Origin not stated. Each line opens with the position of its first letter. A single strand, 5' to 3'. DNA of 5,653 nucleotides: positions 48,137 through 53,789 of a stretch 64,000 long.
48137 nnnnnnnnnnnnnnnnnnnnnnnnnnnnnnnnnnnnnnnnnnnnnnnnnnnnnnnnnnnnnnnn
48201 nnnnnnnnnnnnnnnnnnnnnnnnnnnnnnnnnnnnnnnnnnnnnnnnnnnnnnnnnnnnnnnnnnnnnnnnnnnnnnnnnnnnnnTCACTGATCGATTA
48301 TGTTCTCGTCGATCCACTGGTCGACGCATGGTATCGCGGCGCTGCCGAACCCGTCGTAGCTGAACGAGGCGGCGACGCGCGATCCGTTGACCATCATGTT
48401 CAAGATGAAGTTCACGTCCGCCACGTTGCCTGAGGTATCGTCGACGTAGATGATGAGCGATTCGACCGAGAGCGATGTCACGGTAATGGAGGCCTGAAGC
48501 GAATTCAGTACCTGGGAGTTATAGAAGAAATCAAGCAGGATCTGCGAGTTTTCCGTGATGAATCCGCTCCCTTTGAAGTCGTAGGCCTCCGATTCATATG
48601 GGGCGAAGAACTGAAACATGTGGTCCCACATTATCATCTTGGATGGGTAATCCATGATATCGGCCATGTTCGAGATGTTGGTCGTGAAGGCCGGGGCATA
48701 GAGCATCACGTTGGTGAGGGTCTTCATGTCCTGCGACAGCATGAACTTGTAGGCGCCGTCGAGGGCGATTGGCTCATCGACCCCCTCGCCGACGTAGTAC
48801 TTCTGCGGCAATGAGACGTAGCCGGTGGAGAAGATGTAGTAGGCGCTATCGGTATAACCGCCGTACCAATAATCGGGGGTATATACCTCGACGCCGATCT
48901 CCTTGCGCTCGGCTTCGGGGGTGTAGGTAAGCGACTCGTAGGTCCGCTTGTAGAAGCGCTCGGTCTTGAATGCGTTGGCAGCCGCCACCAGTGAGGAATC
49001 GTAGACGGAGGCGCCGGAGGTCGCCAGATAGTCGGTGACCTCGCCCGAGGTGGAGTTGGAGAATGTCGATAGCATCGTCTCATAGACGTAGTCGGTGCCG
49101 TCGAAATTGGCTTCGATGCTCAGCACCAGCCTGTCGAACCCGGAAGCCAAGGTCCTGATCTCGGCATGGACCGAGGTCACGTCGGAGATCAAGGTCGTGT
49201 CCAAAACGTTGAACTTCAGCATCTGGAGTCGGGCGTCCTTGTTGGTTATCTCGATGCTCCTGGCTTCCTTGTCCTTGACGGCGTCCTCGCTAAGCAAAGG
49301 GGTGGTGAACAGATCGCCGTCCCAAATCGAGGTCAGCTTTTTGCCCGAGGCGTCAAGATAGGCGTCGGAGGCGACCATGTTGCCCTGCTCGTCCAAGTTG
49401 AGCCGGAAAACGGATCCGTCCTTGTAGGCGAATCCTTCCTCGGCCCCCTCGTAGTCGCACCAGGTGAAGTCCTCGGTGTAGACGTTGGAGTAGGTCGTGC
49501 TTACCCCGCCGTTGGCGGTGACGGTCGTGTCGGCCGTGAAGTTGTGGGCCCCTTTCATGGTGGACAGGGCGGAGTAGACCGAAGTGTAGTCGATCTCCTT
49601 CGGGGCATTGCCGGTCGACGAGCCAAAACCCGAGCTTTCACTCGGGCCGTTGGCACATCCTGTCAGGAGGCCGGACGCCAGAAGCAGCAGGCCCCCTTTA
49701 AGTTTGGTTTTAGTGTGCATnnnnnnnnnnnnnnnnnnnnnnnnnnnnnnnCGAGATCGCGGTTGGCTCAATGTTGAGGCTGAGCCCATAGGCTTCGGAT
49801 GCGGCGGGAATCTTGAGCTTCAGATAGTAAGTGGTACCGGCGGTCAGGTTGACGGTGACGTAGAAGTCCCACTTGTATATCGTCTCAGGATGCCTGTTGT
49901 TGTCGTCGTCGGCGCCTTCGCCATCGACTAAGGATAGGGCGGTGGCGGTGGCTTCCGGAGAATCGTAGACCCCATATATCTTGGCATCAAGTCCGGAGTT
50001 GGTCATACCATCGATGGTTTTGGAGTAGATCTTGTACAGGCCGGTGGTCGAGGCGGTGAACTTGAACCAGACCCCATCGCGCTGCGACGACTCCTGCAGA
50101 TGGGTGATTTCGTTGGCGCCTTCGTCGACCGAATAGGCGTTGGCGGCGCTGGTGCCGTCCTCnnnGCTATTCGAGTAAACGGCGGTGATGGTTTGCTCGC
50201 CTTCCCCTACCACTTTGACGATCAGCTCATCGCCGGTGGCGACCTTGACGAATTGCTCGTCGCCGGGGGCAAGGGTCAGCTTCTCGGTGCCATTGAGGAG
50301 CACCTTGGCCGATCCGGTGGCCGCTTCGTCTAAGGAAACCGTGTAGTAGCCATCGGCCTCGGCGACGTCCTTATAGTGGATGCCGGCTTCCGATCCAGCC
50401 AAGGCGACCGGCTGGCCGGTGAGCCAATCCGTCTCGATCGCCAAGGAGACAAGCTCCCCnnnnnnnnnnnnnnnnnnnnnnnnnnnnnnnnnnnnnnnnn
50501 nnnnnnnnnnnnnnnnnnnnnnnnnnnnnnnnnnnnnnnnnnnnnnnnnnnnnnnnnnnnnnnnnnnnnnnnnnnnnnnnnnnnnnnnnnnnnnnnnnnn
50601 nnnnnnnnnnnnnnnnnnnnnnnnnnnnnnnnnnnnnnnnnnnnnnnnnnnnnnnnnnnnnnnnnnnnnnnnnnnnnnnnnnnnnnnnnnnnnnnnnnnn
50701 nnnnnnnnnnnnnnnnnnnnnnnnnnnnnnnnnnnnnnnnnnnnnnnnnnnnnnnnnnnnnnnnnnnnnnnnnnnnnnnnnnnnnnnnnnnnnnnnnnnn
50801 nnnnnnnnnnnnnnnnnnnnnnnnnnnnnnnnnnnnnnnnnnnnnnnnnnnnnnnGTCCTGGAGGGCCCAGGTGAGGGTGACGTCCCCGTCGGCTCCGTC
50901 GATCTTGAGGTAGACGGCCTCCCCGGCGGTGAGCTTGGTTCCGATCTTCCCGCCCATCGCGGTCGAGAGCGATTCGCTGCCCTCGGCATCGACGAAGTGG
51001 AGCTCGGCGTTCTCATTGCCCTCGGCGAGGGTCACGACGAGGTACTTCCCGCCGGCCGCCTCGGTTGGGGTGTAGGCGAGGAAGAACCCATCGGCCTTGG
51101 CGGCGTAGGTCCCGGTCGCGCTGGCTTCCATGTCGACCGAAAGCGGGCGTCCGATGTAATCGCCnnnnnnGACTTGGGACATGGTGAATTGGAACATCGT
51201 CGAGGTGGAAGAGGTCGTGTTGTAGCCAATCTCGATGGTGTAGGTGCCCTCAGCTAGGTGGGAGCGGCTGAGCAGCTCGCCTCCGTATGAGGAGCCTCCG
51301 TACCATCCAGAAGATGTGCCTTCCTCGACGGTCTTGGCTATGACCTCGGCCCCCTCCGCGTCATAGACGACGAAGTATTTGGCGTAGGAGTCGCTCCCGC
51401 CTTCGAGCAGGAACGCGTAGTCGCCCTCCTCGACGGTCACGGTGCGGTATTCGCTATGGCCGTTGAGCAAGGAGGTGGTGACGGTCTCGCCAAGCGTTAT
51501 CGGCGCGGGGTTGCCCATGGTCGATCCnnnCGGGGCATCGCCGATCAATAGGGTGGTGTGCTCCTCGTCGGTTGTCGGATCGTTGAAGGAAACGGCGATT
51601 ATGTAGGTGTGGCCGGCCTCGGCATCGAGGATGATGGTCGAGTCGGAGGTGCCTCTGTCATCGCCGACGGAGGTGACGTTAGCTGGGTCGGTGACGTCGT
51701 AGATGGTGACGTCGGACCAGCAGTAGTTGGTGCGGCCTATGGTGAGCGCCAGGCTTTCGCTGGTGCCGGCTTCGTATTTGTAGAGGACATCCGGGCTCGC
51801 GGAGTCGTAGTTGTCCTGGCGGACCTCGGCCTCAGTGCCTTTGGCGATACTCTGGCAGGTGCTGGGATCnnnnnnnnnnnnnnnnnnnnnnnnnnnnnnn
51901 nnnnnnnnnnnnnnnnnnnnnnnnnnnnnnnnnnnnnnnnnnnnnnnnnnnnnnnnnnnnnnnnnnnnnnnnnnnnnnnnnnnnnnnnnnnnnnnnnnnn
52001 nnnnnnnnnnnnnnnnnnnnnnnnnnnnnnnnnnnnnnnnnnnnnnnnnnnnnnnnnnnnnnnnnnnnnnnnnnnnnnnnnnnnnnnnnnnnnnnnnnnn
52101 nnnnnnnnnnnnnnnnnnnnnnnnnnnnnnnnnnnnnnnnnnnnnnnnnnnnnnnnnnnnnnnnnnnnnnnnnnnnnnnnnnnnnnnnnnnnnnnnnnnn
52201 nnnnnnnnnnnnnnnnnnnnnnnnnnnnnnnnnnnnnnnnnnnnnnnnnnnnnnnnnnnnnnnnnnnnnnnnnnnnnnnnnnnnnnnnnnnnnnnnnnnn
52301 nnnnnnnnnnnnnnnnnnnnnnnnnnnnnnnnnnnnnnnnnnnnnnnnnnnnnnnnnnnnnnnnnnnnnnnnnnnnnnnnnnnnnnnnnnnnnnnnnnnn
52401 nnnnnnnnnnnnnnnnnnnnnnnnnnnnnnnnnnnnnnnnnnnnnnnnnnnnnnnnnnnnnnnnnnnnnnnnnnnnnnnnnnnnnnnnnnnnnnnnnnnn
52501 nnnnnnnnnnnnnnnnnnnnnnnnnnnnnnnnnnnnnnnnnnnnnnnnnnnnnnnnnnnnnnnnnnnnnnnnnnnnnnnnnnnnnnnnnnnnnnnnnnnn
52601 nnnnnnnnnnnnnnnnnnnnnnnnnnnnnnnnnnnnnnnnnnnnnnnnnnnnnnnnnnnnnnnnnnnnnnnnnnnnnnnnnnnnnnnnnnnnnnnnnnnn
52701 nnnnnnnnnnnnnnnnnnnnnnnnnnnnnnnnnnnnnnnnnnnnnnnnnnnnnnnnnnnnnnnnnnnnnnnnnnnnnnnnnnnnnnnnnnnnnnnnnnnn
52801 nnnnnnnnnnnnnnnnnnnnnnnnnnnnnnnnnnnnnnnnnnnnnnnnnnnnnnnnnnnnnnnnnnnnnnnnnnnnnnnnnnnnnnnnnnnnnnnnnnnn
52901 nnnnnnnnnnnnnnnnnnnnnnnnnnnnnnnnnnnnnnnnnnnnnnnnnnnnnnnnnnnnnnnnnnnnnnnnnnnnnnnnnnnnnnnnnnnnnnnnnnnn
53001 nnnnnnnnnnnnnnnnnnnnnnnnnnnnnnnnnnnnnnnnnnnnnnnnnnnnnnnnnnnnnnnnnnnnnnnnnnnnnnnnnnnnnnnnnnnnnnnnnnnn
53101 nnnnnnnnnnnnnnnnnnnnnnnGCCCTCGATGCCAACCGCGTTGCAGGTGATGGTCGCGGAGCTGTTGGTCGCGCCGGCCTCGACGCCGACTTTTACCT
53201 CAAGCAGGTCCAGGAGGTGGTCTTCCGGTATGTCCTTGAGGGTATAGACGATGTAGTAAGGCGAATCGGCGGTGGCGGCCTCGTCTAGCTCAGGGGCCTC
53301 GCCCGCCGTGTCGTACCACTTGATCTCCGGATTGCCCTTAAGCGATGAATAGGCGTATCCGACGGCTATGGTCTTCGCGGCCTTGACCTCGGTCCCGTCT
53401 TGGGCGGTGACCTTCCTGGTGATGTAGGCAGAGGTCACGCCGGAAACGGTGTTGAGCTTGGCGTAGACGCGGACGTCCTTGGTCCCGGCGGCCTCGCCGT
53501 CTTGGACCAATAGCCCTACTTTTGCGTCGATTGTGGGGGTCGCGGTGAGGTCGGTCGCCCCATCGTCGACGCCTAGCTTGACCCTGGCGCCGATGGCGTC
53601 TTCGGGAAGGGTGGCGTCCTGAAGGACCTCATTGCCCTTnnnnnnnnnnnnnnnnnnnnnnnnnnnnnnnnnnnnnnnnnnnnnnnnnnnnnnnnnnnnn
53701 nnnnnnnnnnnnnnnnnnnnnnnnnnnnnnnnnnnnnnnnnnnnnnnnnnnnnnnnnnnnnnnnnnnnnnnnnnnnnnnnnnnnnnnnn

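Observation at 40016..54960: ~15 kb surface-protein island: eight secreted or lipid-anchored proteins in two convergent units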

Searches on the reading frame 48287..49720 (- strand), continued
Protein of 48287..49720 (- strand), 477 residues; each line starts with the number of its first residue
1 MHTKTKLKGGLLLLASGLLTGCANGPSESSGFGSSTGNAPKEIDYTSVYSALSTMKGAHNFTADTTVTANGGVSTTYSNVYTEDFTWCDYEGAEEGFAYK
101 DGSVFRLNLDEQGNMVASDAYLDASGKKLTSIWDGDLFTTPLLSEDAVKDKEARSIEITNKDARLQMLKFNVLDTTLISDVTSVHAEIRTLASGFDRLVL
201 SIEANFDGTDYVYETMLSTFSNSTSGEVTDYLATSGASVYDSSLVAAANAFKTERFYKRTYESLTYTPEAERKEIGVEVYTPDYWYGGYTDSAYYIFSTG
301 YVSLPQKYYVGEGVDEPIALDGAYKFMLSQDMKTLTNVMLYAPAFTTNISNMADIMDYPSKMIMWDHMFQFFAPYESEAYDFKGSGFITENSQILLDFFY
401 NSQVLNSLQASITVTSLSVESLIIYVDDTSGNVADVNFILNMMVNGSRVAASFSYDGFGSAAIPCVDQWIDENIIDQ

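Call 52: fold_search(model_id=the predicted structure, library=pdb)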
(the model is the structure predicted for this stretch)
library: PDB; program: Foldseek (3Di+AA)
matches with E <= 10: 1581; with E <= 0.001: 7
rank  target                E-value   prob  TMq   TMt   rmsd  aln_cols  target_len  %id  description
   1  5yvf_A                5.6e-05  0.93  0.15  0.21  23.7       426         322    8  Crystal structure of BFA1 (released 2018-08-08)
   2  5yvf_C                5.9e-05  0.96  0.15  0.21  23.6       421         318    8  Crystal structure of BFA1 (released 2018-08-08)
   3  5yvf_B                1.7e-04  0.90  0.15  0.21  24.2       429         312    7  Crystal structure of BFA1 (released 2018-08-08)
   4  9g4c_A                4.1e-04  0.35  0.12  0.14  25.0       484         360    6  25-phosphosteroid lyase + phosphate + desmost-1,4-diene-3-one (released 2026-01-28)
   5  9g2i_A                4.6e-04  0.41  0.12  0.15  25.2       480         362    6  25-phosphosteroid lyase + phosphate (released 2026-01-21)
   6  3mh8_B                7.0e-04  0.90  0.14  0.25  10.5       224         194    9  Crystal structure of LprG from Mycobacterium tuberculosis (released 2010-09-01)
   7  4nw4                  9.7e-04  0.60  0.14  0.20  17.1       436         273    8  Crystal structure of a DUF4822 family protein (EF0375) from Enterococcus faecalis V583 at 1.85 A resolution (released 2014-02-19)
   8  4ghb_A                1.0e-03  0.30  0.10  0.16  25.9       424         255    8  Crystal structure of a porin-like protein (BACUNI_01323) from Bacteroides uniformis ATCC 8492 at 2.32 A resolution (released 2012-08-29)
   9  3mh9_C                1.1e-03  0.99  0.20  0.39  12.6       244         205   12  Crystal structure of LprG mutant V91W from Mycobacterium tuberculosis (released 2010-09-01)
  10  4ghb_B                1.3e-03  0.28  0.10  0.16  26.4       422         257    8  Crystal structure of a porin-like protein (BACUNI_01323) from Bacteroides uniformis ATCC 8492 at 2.32 A resolution (released 2012-08-29)
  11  7tpm                  1.9e-03  0.97  0.15  0.31  10.9       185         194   14  Structure of the outer-membrane lipoprotein carrier protein (LolA) from Borrelia burgdorferi (released 2023-03-15)
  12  3mh8_A                2.0e-03  0.98  0.20  0.40  11.8       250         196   12  Crystal structure of LprG from Mycobacterium tuberculosis (released 2010-09-01)
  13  5jr8_B                2.2e-03  0.90  0.13  0.27  12.3       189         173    7  Disposal of Iron by a Mutant form of Siderocalin NGAL (released 2016-09-28)
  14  3mha_A                2.4e-03  0.97  0.20  0.40  11.5       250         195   12  Crystal structure of LprG from Mycobacterium tuberculosis bound to PIM (released 2010-09-01)
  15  8veh_B                3.2e-03  0.93  0.13  0.25  12.3       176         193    7  Crystal structure of outer membrane lipoprotein carrier protein (LolA) from Rickettsia bellii (released 2023-12-27)
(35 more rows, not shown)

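Call 65: find_encoding_contigs(protein=P0010, flank=10000, max_places=1)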
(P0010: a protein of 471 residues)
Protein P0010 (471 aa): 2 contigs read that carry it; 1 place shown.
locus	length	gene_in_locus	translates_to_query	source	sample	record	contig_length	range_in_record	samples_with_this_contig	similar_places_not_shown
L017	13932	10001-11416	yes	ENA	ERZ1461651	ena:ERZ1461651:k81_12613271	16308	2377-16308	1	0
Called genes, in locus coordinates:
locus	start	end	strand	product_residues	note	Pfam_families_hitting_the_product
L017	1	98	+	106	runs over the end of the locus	PF12643:MazG-like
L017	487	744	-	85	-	-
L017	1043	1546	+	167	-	PF01553:Acyltransferase (weak)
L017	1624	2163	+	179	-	PF00210:Ferritin (weak), PF02915:Rubrerythrin, PF21349:RUBY_RBDX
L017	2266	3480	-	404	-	-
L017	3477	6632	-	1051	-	PF09479:Flg_new (weak), PF13855:LRR_8 (faint), PF13306:LRR_5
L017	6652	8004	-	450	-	-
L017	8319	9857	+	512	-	-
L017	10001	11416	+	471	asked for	-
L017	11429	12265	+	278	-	-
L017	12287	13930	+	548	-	?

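Call 66: find_encoding_contigs(protein=P0018, flank=10000, max_places=1)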
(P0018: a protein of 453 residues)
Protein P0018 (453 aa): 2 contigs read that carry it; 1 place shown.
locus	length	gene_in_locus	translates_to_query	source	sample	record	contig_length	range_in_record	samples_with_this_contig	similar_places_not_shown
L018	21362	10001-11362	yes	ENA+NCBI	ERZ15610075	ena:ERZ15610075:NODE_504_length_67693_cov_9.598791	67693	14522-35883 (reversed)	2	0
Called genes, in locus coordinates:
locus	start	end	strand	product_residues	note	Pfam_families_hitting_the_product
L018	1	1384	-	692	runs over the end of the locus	PF12911:OppC_N, PF00528:BPD_transp_1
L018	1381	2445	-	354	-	PF00528:BPD_transp_1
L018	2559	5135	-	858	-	PF00496:SBP_bac_5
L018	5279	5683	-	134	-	PF13038:DUF3899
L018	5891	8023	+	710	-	-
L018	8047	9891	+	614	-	-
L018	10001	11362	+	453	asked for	-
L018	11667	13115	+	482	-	PF01637:ATPase_2, PF13191:AAA_16 (faint), PF13173:AAA_14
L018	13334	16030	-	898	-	-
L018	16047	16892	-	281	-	-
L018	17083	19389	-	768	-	-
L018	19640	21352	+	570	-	-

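Call 67: find_encoding_contigs(protein=P0031, flank=10000, max_places=1)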
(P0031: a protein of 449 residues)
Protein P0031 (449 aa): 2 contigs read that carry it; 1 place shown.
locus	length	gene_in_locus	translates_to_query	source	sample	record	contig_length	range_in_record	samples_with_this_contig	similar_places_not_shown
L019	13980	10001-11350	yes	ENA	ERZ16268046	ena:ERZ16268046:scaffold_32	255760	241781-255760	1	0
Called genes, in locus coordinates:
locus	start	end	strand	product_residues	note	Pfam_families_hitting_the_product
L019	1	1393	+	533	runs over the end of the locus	PF00133:tRNA-synt_1, PF01406:tRNA-synt_1e, PF09334:tRNA-synt_1g, PF00133:tRNA-synt_1, PF19303:Anticodon_3, PF08264:Anticodon_1 (weak)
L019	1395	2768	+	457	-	PF05958:tRNA_U5-meth_tr, PF01555:N6_N4_Mtase (weak), PF02475:TRM5-TYW2_MTfase (faint), PF03602:Cons_hypoth95, PF13847:Methyltransf_31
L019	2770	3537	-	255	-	PF09335:VTT_dom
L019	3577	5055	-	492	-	PF01554:MatE, PF03023:MurJ, PF01554:MatE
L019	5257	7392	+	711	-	PF13191:AAA_16, PF23569:NBD_SMAX1, PF00004:AAA, PF17871:AAA_lid_9, PF00004:AAA, PF07724:AAA_2, PF07728:AAA_5, PF10431:ClpB_D2-small, +12 more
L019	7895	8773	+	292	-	PF00135:COesterase (faint), PF20434:BD-FAE, PF12146:Hydrolase_4 (faint), PF07859:Abhydrolase_3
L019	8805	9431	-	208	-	PF13560:HTH_31, PF01381:HTH_3, PF12844:HTH_19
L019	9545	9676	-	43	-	-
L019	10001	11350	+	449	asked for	-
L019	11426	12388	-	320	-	-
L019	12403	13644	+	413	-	PF00580:UvrD-helicase, PF13245:AAA_19, PF13604:AAA_30 (faint), PF13361:UvrD_C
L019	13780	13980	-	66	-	?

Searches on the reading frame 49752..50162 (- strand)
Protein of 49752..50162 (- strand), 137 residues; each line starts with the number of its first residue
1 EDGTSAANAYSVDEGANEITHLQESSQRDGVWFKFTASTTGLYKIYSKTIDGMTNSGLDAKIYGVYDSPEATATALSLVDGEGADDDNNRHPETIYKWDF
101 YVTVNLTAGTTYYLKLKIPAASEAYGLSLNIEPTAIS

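Call 37: search_protein_families(library=pfam, proteins=[window:49752-50162:-], max_evalue=1)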
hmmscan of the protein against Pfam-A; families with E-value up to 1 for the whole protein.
seq(137 aa): 2 families
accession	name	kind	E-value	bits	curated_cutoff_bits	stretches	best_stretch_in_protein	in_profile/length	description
PF25275.1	Golvesin_C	-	0.073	13.6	31.6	1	15-54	28-66/132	Golvesin C-terminal domain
PF23759.1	GBD_T9SS_assoc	-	0.17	12.6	27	0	103-118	89-104/116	Galactose binding domain-like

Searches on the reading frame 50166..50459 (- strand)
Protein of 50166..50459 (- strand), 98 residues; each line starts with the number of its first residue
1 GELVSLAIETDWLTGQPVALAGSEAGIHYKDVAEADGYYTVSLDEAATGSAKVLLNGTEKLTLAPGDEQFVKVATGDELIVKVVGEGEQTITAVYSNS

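Call 37: search_protein_families(library=pfam, proteins=[window:50166-50459:-], max_evalue=1)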
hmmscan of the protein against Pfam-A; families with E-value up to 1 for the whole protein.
seq(98 aa): 1 family
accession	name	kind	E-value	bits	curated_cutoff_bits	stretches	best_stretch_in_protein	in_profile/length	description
PF18141.7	UPF1_1B_dom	-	0.2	12.1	28.5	1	61-89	22-50/93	RNA helicase UPF1, 1B domain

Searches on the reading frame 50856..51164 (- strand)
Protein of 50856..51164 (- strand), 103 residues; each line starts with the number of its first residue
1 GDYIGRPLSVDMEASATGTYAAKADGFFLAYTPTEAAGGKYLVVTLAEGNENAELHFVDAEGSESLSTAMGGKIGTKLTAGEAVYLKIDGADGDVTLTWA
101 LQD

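Call 37: search_protein_families(library=pfam, proteins=[window:50856-51164:-], max_evalue=1)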
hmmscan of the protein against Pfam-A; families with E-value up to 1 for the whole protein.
seq(103 aa): 1 family
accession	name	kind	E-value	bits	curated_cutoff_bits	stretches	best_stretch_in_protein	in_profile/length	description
PF00386.27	C1q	-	0.0013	19.4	23.7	1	15-93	34-110/127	C1q domain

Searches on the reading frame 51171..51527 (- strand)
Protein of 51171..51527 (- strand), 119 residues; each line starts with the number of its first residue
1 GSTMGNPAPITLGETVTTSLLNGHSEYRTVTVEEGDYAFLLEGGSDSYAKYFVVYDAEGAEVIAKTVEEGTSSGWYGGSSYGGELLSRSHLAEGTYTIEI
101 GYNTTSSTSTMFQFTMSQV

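Call 37: search_protein_families(library=pfam, proteins=[window:51171-51527:-], max_evalue=1)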
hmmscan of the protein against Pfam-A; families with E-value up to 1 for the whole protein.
seq(119 aa): 3 families
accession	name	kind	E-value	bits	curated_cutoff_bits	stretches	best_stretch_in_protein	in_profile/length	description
PF05031.18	NEAT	-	0.0091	16.9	32.8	1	15-72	19-77/119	Iron Transport-associated domain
PF13860.13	FlgD_ig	-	0.066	13.6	27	1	43-104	18-77/79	FlgD Ig-like domain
PF18099.7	CBM_35_2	-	0.12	12.9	23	1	63-111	7-55/112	Carbohydrate binding module (family 35)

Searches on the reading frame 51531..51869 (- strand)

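Call 37: search_protein_families(library=pfam, proteins=[window:51531-51869:-], max_evalue=1)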
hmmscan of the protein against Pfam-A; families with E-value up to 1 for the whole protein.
seq(113 aa): 3 families
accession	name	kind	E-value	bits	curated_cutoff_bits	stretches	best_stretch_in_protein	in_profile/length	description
PF17974.7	GalBD_like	-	0.035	14.5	26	1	27-96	109-173/190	Galactose-binding domain-like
PF04151.21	PPC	-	0.036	15.4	25.9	1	30-94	5-69/70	Bacterial pre-peptidase C-terminal domain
PF25219.1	Znf_Tenuivirus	-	0.18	12.4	27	1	29-69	6-46/73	Zinc finger, Tenuivirus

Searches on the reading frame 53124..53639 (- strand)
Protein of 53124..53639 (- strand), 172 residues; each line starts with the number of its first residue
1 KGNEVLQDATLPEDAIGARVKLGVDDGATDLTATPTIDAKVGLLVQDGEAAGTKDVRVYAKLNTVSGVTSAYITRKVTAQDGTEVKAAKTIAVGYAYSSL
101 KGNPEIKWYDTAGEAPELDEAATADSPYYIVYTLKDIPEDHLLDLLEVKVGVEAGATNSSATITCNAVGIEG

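Call 37: search_protein_families(library=pfam, proteins=[window:53124-53639:-], max_evalue=1)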
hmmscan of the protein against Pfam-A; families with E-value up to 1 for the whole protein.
seq(172 aa): 1 family
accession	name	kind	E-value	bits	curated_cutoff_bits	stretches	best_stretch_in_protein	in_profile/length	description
PF20606.3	DUF6799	-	0.21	11.8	26.8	1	65-91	15-41/63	Domain of unknown function (DUF6799)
